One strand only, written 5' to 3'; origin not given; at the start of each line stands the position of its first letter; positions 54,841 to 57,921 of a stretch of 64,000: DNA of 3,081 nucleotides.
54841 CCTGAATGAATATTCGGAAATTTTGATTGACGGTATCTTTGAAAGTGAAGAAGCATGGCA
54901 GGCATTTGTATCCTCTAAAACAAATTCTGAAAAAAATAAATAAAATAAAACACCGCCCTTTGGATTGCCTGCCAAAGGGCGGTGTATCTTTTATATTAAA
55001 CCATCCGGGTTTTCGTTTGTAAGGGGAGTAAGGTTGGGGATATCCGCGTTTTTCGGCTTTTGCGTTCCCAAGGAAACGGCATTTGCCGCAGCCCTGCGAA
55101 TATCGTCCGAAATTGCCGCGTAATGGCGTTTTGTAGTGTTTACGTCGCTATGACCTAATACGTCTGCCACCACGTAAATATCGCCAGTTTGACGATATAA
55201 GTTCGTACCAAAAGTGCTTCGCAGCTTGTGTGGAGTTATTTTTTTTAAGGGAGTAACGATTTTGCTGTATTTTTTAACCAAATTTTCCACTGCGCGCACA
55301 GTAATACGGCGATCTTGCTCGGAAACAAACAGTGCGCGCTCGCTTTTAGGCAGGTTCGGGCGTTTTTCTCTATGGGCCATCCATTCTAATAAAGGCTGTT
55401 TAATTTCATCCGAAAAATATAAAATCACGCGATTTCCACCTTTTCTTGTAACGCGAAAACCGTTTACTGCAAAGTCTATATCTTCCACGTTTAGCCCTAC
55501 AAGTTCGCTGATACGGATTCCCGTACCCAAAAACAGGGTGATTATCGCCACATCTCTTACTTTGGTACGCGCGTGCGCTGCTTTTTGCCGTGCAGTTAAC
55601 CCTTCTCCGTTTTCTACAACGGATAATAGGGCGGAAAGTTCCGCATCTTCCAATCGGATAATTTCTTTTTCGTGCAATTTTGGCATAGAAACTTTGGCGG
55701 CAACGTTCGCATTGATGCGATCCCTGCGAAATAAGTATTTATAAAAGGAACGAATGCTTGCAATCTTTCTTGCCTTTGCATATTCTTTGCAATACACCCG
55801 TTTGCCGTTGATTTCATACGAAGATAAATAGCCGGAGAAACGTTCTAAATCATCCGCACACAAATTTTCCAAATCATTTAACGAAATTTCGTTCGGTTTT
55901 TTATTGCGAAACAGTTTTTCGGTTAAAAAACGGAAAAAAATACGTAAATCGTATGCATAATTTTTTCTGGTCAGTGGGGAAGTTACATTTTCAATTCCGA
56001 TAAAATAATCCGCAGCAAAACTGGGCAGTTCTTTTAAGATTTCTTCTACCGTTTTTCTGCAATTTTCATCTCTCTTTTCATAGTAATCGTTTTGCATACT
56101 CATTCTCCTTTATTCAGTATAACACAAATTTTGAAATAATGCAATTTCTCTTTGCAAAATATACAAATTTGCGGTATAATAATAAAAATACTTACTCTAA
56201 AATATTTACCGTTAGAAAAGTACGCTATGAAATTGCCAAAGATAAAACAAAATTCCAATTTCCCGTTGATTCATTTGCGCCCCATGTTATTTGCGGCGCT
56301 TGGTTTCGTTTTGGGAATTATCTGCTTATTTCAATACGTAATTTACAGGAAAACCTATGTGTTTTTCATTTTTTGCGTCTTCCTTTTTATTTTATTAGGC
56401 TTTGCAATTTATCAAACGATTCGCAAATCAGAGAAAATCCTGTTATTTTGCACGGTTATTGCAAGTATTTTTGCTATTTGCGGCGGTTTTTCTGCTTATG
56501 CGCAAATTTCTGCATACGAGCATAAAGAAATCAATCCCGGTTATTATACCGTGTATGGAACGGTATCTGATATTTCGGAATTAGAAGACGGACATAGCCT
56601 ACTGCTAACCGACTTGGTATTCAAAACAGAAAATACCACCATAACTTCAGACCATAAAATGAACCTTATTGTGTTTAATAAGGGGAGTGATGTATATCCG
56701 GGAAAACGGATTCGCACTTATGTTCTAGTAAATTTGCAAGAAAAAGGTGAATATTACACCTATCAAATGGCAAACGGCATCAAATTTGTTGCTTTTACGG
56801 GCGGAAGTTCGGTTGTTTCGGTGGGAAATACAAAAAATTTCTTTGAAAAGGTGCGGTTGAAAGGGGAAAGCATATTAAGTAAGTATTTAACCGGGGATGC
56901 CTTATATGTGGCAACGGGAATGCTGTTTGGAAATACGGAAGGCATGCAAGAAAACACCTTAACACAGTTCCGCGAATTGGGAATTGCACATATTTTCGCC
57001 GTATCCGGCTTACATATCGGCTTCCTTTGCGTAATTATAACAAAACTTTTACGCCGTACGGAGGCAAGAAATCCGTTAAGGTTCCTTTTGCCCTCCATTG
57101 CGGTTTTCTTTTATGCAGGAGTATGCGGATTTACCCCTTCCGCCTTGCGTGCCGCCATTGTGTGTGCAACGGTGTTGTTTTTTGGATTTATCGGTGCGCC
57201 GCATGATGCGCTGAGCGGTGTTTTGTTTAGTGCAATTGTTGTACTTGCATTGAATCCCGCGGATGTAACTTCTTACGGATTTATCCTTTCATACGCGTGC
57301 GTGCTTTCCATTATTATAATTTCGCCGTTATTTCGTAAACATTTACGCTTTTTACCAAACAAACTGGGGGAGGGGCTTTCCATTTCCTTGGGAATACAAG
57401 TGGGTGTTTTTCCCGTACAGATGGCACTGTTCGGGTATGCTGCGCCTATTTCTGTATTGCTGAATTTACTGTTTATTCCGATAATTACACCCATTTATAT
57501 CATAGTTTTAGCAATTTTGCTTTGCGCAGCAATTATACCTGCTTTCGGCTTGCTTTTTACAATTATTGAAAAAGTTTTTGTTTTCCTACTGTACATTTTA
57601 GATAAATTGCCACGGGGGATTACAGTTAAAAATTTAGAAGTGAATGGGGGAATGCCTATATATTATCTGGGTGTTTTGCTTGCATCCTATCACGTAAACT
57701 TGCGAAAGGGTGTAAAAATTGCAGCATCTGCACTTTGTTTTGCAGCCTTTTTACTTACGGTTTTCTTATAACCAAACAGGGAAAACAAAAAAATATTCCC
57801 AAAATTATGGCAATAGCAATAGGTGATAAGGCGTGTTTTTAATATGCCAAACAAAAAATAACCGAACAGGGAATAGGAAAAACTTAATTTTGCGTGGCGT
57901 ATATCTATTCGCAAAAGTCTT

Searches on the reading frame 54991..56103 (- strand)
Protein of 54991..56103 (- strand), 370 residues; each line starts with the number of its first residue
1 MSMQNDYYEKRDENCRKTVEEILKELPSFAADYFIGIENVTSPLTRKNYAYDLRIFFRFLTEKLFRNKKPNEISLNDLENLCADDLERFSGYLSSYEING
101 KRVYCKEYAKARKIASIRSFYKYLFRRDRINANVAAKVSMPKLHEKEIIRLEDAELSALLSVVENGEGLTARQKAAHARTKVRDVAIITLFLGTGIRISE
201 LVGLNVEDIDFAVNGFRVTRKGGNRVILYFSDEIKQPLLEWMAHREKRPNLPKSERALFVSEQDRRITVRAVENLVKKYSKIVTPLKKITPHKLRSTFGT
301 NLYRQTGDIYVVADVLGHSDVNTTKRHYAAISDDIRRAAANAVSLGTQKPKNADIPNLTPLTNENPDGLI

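Call 92: search_protein_families(library=pfam, proteins=[window:54991-56103:-], max_evalue=0.0001)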
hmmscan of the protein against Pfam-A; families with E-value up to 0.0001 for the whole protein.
window:54991-56103:- (370 aa): 2 families
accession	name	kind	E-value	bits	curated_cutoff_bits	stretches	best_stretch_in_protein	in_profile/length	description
PF00589.27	Phage_integrase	-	1.5e-30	106.7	27.1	1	175-332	17-169/172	Phage integrase family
PF02899.23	Phage_int_SAM_1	-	1.2e-07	32.4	22.3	1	37-127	10-82/83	Phage integrase, N-terminal SAM-like domain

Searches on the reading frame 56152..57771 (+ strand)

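Call 92: search_protein_families(library=pfam, proteins=[window:56152-57771:+], max_evalue=0.0001)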
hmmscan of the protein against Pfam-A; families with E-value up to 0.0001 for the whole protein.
window:56152-57771:+ (539 aa): 2 families
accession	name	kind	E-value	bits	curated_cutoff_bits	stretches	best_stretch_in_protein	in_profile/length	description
PF03772.21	Competence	-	1.7e-50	172.3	23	1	257-512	1-265/270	Competence protein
PF13567.11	DUF4131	-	1.3e-05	25.4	31.6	1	69-191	6-128/165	Domain of unknown function (DUF4131)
